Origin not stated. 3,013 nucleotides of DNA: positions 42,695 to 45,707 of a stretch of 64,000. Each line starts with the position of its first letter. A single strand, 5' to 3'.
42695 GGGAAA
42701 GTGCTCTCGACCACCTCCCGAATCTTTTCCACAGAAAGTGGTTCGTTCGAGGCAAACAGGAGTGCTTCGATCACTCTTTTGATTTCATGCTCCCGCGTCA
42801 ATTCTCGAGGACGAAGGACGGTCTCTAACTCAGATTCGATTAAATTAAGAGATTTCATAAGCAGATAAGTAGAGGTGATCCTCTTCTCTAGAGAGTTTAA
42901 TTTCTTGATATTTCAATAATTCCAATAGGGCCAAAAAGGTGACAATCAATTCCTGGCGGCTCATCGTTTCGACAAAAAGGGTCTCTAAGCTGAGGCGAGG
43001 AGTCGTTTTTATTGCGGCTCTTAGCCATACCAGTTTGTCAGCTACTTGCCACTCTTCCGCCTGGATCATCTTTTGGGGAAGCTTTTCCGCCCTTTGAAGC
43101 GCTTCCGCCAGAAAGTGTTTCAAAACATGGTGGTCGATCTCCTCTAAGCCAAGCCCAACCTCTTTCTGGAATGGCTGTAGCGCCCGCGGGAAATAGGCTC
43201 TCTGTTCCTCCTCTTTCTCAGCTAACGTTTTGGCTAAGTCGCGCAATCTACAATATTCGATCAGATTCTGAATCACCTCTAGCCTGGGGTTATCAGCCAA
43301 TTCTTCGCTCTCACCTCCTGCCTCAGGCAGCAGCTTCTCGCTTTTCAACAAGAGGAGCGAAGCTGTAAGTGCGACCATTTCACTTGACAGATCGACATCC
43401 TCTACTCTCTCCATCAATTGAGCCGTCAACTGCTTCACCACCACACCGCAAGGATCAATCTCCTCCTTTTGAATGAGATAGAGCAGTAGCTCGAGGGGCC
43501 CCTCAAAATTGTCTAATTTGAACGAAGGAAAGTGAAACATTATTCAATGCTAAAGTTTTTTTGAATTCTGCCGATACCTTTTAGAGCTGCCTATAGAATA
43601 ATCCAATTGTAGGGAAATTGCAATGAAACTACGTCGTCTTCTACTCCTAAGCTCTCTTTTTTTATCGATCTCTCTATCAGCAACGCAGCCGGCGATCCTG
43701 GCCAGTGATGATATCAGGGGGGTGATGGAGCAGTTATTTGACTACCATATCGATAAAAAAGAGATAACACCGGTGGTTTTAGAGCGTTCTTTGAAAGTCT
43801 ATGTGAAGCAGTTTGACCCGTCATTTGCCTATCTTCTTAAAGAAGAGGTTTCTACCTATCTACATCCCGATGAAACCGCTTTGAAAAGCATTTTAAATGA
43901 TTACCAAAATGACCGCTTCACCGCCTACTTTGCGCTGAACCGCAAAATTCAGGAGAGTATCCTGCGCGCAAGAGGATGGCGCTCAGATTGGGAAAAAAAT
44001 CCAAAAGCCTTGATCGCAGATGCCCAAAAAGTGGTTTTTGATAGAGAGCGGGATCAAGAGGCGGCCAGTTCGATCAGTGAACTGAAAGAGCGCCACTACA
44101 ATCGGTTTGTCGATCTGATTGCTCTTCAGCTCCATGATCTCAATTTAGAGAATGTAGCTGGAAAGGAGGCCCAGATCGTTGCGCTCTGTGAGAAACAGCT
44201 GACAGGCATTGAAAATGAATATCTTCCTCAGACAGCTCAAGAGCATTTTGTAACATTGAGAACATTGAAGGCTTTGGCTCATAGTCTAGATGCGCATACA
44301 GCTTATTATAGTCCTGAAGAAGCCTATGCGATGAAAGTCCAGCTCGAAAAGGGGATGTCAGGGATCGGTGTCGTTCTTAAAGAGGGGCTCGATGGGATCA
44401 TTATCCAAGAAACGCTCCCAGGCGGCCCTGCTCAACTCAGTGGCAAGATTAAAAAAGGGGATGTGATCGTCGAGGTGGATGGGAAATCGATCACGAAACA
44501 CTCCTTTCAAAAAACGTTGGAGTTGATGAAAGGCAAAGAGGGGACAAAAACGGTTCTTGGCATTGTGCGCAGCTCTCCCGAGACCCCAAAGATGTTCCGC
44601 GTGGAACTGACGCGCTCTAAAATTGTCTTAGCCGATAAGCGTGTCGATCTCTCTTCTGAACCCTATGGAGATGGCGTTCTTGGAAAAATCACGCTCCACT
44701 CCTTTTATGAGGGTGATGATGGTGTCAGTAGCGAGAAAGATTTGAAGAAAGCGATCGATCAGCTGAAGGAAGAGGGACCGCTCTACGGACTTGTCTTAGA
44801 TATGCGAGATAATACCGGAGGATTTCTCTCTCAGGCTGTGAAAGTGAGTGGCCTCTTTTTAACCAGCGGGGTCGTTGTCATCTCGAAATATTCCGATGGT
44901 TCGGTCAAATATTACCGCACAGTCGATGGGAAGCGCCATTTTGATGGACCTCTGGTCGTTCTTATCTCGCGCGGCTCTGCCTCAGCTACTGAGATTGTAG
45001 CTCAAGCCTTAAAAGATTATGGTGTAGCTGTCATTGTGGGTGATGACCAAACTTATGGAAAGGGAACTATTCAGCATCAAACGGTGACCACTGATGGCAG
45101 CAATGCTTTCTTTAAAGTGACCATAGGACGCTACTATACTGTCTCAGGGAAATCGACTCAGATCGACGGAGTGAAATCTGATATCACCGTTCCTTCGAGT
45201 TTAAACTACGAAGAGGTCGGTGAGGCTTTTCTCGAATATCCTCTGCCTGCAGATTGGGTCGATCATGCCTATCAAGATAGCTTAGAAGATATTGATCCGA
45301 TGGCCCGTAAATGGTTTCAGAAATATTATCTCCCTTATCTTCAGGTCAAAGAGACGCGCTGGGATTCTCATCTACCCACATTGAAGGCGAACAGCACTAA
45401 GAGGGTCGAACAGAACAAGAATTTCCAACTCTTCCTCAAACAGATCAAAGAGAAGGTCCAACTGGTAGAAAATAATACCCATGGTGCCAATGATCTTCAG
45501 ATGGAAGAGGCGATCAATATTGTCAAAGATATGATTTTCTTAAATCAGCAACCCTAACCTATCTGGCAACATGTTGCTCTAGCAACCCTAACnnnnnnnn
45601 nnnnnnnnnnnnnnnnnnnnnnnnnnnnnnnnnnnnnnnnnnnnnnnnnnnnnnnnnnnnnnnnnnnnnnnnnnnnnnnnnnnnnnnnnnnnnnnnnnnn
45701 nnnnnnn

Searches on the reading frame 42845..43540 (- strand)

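Call 19: search_protein_families(library=pfam, proteins=[window:42845-43540:-])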
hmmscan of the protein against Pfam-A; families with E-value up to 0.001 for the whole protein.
window:42845-43540:- (231 aa): 1 family
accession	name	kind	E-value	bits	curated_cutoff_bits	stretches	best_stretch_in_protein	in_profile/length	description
PF02616.19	SMC_ScpA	-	1.2e-19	71.7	24.6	1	22-221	1-223/232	Segregation and condensation protein ScpA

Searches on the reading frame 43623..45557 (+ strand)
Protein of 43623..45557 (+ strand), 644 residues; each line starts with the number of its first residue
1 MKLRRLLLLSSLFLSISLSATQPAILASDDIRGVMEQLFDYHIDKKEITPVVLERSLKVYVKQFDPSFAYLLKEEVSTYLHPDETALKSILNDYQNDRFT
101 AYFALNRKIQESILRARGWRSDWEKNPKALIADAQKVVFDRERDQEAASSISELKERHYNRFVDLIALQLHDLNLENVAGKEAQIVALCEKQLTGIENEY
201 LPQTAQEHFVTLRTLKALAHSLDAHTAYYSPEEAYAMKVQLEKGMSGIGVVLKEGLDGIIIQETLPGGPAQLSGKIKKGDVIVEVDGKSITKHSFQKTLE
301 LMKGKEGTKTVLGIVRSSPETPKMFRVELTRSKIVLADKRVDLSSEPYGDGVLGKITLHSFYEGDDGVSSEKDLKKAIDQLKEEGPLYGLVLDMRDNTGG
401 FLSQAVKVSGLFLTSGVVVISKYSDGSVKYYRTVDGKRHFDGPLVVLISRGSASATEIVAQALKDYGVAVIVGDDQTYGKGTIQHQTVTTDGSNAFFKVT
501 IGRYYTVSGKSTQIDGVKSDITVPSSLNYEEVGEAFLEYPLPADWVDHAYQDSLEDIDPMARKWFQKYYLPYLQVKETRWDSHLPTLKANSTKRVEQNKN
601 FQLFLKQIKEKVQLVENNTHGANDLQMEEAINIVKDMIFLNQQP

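Call 19: search_protein_families(library=pfam, proteins=[window:43623-45557:+])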
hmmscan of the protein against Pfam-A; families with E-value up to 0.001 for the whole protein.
window:43623-45557:+ (644 aa): 6 families
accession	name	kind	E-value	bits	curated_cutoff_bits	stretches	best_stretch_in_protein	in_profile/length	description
PF03572.23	Peptidase_S41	-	1.1e-41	142.6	24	1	353-523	2-165/165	Peptidase family S41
PF17804.6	TSP_NTD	-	2.1e-18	67.7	26.4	1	34-232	1-188/188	Tail specific protease N-terminal domain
PF00595.29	PDZ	-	2e-12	47.7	23.2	1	239-309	2-75/81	PDZ domain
PF17820.7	PDZ_6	-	1e-09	38.4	27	1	266-316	7-54/54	PDZ domain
PF13180.12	PDZ_2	-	6.9e-08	33.1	27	1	247-318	2-71/80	PDZ domain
PF11818.13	DUF3340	-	7.1e-06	26.7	28.6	0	579-618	30-69/155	C-terminal domain of tail specific protease (DUF3340)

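Call 22: find_related_loci(query=window:43623-45554:+, collection=genome_contigs, flank=10000)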
Query window:43623-45554:+ (644 aa) in genome_contigs; peptide patterns used: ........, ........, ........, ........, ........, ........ (x = any residue, [..] = any of these).
89 stretches matched a pattern; 15 encode a relative of the query (tblastn E <= 1e-3); 15 distinct loci.
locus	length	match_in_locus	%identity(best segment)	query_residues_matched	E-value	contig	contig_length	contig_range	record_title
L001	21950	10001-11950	66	1-644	0e+0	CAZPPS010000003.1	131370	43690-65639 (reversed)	MAG TPA_asm: uncultured bacterium isolate SRP262948_co1_220 genome assembly, contig: NODE_123_length_131370_cov_7.777466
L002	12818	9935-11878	64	1-642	0e+0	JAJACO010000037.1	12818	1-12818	MAG: Chlamydiales bacterium isolate O_S4.2_123 S4CHLAM123_37, whole genome shotgun sequence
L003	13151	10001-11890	63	22-641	0e+0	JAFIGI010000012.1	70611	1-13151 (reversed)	MAG: Chlamydiales bacterium isolate coassembly_bin.4 k141_2845, whole genome shotgun sequence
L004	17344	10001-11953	59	1-643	0e+0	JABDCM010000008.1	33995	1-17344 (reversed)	MAG: Chlamydiae bacterium isolate BWMinHeated_Nextera47_MAG2 3300020825.a:Ga0207115_1014, whole genome shotgun sequence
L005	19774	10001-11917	63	6-642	0e+0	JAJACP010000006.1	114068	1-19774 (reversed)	MAG: Chlamydiales bacterium isolate O_S4.2_2 S4CHLAM2_6, whole genome shotgun sequence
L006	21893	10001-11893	58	14-643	0e+0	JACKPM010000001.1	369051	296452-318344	MAG: Chlamydiales bacterium isolate HK-STAS-VERR_A-1 HK-STAS-VERR_A-1_1, whole genome shotgun sequence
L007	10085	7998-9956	56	1-640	0e+0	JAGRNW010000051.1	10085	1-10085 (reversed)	MAG: Chlamydiia bacterium isolate HKST-UBA02 NODE_51_length_10085_cov_4.741807, whole genome shotgun sequence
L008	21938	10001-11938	61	1-643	0e+0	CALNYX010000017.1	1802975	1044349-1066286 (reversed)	MAG: uncultured Chlamydiaceae bacterium isolate LOGT_bin.0132 genome assembly, contig: contig_7838, whole genome shotgun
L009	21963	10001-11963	65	1-642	0e+0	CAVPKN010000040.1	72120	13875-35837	MAG: uncultured Chlamydiales bacterium isolate MFD10064.bin.2.108 genome assembly, contig: contig_92638, whole genome sh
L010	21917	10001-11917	64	6-642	0e+0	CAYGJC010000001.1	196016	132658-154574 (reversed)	MAG TPA_asm: uncultured bacterium isolate ERP117304_co1_155 genome assembly, contig: NODE_78_length_196016_cov_30.737851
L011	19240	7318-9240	58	1-643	0e+0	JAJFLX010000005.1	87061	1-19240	MAG: Chlamydiae bacterium isolate OFTM85 OFTM85_4, whole genome shotgun sequence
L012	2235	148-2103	43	1-640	2e-169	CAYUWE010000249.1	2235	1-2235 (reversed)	MAG TPA_asm: uncultured bacterium isolate SRP167671_co2_83 genome assembly, contig: NODE_52578_length_2235_cov_3.313761,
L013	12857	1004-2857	36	13-638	2e-117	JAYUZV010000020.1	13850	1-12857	MAG: Chlamydiia bacterium isolate GL16_UP_metabinner_2 GL16_UP_metabinner_2_19, whole genome shotgun sequence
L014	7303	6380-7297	47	20-316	1e-85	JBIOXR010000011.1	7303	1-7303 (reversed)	MAG: Chlamydiales bacterium isolate MAG051 k127_1451301, whole genome shotgun sequence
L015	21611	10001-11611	30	2-542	3e-52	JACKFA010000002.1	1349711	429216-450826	MAG: Deltaproteobacteria bacterium isolate HK-STAS-MYXO-48 HK-STAS-MYXO-48_2, whole genome shotgun sequence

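Call 55: find_homologous_proteins(query=window:43623-45554:+, max_evalue=1e-100)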
Query window:43623-45554:+ (644 aa): 1035 proteins with E <= 1e-100 among 8000 candidates; the best 120 are listed.
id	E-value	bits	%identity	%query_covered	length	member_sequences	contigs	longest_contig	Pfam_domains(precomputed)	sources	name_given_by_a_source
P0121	0.0e+0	1430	100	100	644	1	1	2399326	PF17820.8,PF03572.24,PF00595.30,PF13180.13,PF17804.7,PF11818.14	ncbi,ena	-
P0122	0.0e+0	1070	72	100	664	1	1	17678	PF17820.8,PF03572.24,PF00595.30,PF13180.13,PF17804.7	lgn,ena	-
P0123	0.0e+0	1064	71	100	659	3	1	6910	PF17820.8,PF03572.24,PF00595.30,PF13180.13,PF17804.7,PF11818.14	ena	-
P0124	0.0e+0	1051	71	100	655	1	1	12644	PF17820.8,PF03572.24,PF00595.30,PF13180.13,PF17804.7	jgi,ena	-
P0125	0.0e+0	1047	71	100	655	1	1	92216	PF17820.8,PF03572.24,PF00595.30,PF13180.13,PF17804.7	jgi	jgi:carboxyl-terminal processing protease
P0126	0.0e+0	1018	71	96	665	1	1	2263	PF17820.8,PF03572.24,PF00595.30,PF13180.13,PF17804.7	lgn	-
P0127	3.6e-296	1001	68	97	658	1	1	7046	PF17820.8,PF03572.24,PF00595.30,PF13180.13,PF17804.7,PF11818.14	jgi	jgi:carboxyl-terminal processing protease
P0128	6.3e-293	991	69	96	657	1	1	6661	PF17820.8,PF03572.24,PF00595.30,PF13180.13,PF17804.7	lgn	-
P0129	3.3e-292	988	67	100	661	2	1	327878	PF17820.8,PF03572.24,PF00595.30,PF13180.13,PF17804.7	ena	-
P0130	1.7e-291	986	69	99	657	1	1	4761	PF17820.8,PF03572.24,PF00595.30,PF13180.13,PF17804.7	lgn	-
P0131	6.6e-291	984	66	100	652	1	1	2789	PF17820.8,PF03572.24,PF00595.30,PF13180.13,PF17804.7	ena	-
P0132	7.6e-289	977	66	100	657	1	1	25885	PF17820.8,PF03572.24,PF00595.30,PF13180.13,PF17804.7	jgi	jgi:carboxyl-terminal processing protease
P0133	1.1e-287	974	66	97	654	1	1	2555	PF17820.8,PF03572.24,PF00595.30,PF13180.13,PF17804.7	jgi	jgi:carboxyl-terminal processing protease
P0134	1.3e-286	970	66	97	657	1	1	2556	PF17820.8,PF03572.24,PF00595.30,PF13180.13,PF17804.7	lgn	-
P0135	1.8e-286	969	67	96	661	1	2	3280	PF17820.8,PF03572.24,PF00595.30,PF13180.13,PF17804.7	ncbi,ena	ncbi:MAG TPA: S41 family peptidase [Waddliaceae bacterium]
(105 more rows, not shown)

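Call 56: find_encoding_contigs(protein=P0125, flank=10000, max_places=2)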
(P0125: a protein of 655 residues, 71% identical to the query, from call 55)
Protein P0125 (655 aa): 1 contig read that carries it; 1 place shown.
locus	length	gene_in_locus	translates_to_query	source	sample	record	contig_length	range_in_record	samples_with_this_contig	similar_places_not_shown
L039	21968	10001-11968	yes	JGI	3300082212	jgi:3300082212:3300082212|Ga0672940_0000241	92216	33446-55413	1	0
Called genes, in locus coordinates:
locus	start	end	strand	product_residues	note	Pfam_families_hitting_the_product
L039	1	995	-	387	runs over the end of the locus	PF05525:Branch_AA_trans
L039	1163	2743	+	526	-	PF00646:F-box (weak), PF12937:F-box-like (weak), PF17874:TPR_MalT (faint)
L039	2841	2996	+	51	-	-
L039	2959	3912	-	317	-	PF00667:FAD_binding_1, PF00175:NAD_binding_1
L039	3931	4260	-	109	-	PF00338:Ribosomal_S10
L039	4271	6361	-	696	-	PF00009:GTP_EFTU, PF22042:EF-G_D2, PF03144:GTP_EFTU_D2, PF14492:EFG_III, PF16658:RF3_C (weak), PF03764:EFG_IV, PF00679:EFG_C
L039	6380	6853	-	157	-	PF00177:Ribosomal_S7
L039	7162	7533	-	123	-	PF00164:Ribosom_S12_S23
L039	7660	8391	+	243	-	PF00535:Glycos_transf_2, PF10111:Glyco_tranf_2_2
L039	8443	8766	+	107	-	-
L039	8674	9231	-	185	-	PF04079:SMC_ScpB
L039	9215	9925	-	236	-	PF02616:SMC_ScpA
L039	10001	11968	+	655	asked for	PF17804:TSP_NTD, PF00595:PDZ, PF13180:PDZ_2, PF17820:PDZ_6, PF03572:Peptidase_S41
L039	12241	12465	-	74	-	-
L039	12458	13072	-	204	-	PF13338:AbiEi_4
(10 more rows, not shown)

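Call 57: find_encoding_contigs(protein=P0122, flank=10000, max_places=2)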
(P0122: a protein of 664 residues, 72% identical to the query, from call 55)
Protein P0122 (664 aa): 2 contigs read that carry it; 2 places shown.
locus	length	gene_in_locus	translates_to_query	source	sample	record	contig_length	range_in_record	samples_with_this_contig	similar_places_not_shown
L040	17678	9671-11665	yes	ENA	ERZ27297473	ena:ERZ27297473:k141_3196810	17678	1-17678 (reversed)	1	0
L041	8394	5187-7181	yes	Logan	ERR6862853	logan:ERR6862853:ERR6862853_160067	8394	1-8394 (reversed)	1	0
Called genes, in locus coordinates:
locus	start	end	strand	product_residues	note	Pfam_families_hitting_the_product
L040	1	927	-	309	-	?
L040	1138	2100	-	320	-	PF00667:FAD_binding_1, PF00175:NAD_binding_1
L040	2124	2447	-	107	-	PF00338:Ribosomal_S10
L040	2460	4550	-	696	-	PF00009:GTP_EFTU, PF22042:EF-G_D2, PF03144:GTP_EFTU_D2, PF14492:EFG_III, PF16658:RF3_C (weak), PF03764:EFG_IV, PF00679:EFG_C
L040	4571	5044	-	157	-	PF00177:Ribosomal_S7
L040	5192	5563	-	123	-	PF00164:Ribosom_S12_S23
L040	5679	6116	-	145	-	-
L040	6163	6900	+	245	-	PF00535:Glycos_transf_2, PF10111:Glyco_tranf_2_2, PF13641:Glyco_tranf_2_3 (weak)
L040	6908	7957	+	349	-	-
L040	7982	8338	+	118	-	-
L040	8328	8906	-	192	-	PF04079:SMC_ScpB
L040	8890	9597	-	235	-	PF02616:SMC_ScpA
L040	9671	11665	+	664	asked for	PF17804:TSP_NTD, PF00595:PDZ, PF13180:PDZ_2, PF17820:PDZ_6, PF03572:Peptidase_S41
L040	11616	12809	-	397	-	PF01551:Peptidase_M23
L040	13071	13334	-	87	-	PF08843:AbiEii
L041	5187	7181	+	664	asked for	PF17804:TSP_NTD, PF00595:PDZ, PF13180:PDZ_2, PF17820:PDZ_6, PF03572:Peptidase_S41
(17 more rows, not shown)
